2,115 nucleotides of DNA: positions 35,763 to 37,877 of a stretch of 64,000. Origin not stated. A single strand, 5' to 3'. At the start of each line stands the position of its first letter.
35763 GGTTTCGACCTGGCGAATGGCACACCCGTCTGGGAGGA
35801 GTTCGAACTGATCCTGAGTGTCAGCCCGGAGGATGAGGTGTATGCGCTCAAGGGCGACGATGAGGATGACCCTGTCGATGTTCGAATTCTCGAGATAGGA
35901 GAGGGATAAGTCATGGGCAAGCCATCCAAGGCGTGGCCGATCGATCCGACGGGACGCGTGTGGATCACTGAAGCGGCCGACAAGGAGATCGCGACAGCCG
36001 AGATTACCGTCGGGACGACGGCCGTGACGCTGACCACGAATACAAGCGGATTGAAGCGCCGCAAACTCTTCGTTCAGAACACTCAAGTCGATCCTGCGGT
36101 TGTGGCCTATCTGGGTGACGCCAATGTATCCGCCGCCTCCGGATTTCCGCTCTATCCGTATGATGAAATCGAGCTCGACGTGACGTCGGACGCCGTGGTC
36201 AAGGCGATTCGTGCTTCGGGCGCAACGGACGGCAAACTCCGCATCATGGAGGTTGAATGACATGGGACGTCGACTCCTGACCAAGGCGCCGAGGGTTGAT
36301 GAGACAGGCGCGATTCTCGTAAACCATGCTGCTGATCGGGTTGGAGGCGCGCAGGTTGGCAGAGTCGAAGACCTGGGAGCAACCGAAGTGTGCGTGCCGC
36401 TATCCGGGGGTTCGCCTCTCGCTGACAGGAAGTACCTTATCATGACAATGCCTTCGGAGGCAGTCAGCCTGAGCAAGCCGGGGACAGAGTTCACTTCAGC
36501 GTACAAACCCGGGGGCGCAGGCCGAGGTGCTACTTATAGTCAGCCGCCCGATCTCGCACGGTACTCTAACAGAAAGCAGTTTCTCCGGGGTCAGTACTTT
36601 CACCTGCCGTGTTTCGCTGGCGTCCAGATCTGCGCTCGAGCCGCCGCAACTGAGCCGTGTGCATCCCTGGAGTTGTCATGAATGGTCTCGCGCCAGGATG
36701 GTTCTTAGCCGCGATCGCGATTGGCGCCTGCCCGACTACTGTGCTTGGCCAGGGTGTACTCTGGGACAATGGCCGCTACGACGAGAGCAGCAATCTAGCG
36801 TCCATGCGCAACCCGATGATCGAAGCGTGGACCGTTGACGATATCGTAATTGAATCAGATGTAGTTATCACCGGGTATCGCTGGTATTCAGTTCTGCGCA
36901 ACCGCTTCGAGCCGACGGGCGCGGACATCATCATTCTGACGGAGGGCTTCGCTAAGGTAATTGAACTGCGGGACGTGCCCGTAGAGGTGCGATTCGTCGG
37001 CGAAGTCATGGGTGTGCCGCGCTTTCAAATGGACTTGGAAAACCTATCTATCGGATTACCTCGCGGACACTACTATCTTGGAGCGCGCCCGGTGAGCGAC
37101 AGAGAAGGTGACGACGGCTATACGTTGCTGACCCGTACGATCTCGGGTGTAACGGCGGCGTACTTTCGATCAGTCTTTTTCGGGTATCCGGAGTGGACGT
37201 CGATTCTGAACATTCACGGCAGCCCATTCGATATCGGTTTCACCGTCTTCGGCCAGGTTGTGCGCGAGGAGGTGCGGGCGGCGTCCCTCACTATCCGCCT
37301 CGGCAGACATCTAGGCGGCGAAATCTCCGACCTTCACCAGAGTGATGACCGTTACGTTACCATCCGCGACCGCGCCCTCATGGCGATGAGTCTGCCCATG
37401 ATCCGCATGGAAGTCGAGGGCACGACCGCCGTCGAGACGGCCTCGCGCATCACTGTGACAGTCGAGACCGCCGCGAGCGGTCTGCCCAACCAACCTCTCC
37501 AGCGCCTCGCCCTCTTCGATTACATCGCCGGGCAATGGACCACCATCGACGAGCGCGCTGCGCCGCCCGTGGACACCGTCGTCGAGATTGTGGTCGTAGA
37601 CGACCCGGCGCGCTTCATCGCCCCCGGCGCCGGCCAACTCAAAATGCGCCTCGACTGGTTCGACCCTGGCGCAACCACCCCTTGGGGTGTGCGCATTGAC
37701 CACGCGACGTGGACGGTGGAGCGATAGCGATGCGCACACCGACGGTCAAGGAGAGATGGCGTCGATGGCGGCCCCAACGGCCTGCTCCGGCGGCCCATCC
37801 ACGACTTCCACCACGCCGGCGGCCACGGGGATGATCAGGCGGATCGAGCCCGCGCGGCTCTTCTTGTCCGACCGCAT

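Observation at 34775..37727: Compositionally foreign, tightly coupled operon: five tandem divergent paralogs of an unnamed ~115-aa protein plus a secreted partner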

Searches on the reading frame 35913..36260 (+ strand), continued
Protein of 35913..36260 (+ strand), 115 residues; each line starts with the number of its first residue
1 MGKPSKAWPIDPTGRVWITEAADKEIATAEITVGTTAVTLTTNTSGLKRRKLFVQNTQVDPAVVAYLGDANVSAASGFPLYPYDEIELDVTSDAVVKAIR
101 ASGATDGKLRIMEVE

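Call 80: find_encoding_contigs(protein=P0075, flank=5000, max_places=2)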
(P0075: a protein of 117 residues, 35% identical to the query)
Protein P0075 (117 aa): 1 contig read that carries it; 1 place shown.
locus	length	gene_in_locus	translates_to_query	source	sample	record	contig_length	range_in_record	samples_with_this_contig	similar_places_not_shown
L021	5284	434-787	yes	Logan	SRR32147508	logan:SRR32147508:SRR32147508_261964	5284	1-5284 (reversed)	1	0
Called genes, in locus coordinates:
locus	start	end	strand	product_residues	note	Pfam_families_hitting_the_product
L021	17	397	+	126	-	-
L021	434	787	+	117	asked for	-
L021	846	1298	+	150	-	-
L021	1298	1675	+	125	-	-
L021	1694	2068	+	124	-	-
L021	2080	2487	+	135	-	-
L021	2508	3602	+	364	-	-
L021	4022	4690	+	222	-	-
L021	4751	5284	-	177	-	?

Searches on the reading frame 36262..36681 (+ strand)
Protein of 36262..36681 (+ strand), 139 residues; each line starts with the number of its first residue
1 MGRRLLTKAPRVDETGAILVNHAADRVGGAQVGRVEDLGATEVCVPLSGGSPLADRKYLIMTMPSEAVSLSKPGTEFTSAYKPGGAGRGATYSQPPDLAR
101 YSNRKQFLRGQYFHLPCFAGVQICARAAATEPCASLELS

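Call 3: search_protein_families(library=pfam, max_evalue=1, proteins=[window:36262-36681:+])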
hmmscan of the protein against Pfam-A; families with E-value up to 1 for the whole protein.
window:36262-36681:+ (139 aa): 0 families

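Call 4: search_protein_families(library=phrogs, max_evalue=1, proteins=[window:36262-36681:+])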
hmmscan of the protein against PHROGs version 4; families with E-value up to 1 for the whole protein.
window:36262-36681:+ (139 aa): 0 families

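Call 40: search_protein_families(library=padloc, max_evalue=1, proteins=[window:36262-36681:+])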
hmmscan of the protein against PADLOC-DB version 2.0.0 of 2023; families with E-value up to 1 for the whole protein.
window:36262-36681:+ (139 aa): 0 families

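Call 41: search_protein_families(library=ncbifam, max_evalue=1, proteins=[window:36262-36681:+])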
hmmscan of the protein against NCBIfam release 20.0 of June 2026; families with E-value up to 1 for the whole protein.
window:36262-36681:+ (139 aa): 0 families

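Call 78: search_solved_structures(query=A7, max_evalue=1)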
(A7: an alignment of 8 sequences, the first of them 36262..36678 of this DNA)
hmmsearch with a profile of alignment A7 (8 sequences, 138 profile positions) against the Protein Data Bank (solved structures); distinct sequences matched with E-value up to 1: 2.
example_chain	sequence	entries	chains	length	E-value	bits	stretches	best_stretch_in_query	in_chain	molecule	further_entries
4xhp_A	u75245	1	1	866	0.1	15.6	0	31-56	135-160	ParM hybrid fusion protein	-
8glv_Fm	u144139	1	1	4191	0.88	12.6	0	48-77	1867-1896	AAA+ ATPase domain-containing protein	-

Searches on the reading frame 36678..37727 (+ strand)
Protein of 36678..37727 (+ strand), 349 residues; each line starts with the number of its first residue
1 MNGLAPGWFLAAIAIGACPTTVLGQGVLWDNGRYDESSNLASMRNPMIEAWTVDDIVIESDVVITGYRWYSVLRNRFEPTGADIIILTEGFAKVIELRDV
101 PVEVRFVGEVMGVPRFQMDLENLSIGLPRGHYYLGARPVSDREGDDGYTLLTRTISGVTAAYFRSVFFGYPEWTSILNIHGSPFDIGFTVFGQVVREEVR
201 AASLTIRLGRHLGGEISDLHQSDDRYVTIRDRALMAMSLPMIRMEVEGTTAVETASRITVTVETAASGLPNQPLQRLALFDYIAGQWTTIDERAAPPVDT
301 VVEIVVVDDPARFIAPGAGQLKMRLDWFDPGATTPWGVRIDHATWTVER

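Call 3: search_protein_families(library=pfam, max_evalue=1, proteins=[window:36678-37727:+])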
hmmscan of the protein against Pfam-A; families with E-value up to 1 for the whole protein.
window:36678-37727:+ (349 aa): 0 families

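Call 4: search_protein_families(library=phrogs, max_evalue=1, proteins=[window:36678-37727:+])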
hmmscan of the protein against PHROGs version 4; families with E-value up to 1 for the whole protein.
window:36678-37727:+ (349 aa): 0 families

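Call 22: find_homologous_proteins(query=window:36678-37724:+, max_evalue=0.001)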
Query window:36678-37724:+ (349 aa): 17 proteins with E <= 0.001 among 5221 candidates.
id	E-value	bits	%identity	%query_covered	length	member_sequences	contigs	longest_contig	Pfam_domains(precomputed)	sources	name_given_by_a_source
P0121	8.2e-233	790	100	100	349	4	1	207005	-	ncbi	-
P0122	3.1e-165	567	73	98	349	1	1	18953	-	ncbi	-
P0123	6.1e-143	494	66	93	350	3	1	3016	-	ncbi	-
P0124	1.1e-141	490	65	97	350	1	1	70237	-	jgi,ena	-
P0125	1.5e-141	490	65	96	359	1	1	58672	-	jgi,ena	-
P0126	2.7e-141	489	63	99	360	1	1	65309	-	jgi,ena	-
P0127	9.1e-141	487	66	93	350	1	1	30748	-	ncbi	-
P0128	5.9e-138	478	64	97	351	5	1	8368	-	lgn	-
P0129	5.9e-135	468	61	98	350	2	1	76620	-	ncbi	-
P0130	4.0e-133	462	63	93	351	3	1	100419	-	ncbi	-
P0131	2.8e-128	446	60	97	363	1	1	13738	-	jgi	-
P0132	1.2e-127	444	61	94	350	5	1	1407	-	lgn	-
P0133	3.4e-123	429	62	93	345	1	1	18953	-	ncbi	-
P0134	1.7e-122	427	57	98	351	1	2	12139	-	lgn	-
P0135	4.3e-116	406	66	81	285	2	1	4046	-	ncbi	-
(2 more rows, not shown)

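Call 35: predict_structure(alignment_id=A5)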
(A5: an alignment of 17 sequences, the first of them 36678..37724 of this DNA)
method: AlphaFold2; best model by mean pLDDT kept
length: 349 residues; sequences in the alignment: 17
mean_pLDDT: 59.5   pTM: 0.45
mean pLDDT of the five models: 59.5, 56.6, 50.0, 49.5, 46.6
residues with pLDDT >= 90: 21; 70-90: 125; 50-70: 68; < 50: 135
segments of 3 or more residues with pLDDT < 50: 1-37, 152-159, 180-241, 263-272, 330-344
pLDDT, mean of each block of 10 residues (from residue 1): 41 38 32 50 82 79 81 83 90 92 85 79 83 87 79 42 78 73 27 22 26 24 23 28 54 56 44 66 84 61 68 72 61 41 49
secondary structure, 60 per line:
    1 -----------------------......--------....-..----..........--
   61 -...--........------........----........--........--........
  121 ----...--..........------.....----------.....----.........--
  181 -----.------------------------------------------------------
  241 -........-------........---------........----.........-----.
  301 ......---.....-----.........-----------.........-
elements in order: H24-29 E38-41 E49-58 E62-64 E67-74 E81-88 E93-100 E103-110 E113-120 E125-127 E130-139 E146-150 E161-165 E170-175 E242-249 E257-264 E274-281 E286-294 E300-306 H310-313 E320-328 E340-348

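Call 40: search_protein_families(library=padloc, max_evalue=1, proteins=[window:36678-37727:+])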
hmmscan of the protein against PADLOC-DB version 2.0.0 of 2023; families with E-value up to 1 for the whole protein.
window:36678-37727:+ (349 aa): 1 family
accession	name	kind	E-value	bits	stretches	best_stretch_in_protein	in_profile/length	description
PDLC01565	Cas5d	-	0.054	11.3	1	189-229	128-168/209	CAS-I-D; effector_G5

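Call 41: search_protein_families(library=ncbifam, max_evalue=1, proteins=[window:36678-37727:+])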
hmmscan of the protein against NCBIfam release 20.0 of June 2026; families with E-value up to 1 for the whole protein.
window:36678-37727:+ (349 aa): 0 families

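Call 77: search_solved_structures(query=A5, max_evalue=1)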
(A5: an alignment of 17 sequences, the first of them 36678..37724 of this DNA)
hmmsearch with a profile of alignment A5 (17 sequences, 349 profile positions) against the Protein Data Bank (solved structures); distinct sequences matched with E-value up to 1: 0.

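Call 85: find_related_loci(query=A5, collection=viral_contigs, flank=6000)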
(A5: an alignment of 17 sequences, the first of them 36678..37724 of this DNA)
Query A5 (349 aa) in viral_contigs; peptide patterns used: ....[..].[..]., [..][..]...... (x = any residue, [..] = any of these).
12 stretches matched a pattern, but none encodes a relative of the query by tblastn (E <= 1e-3).
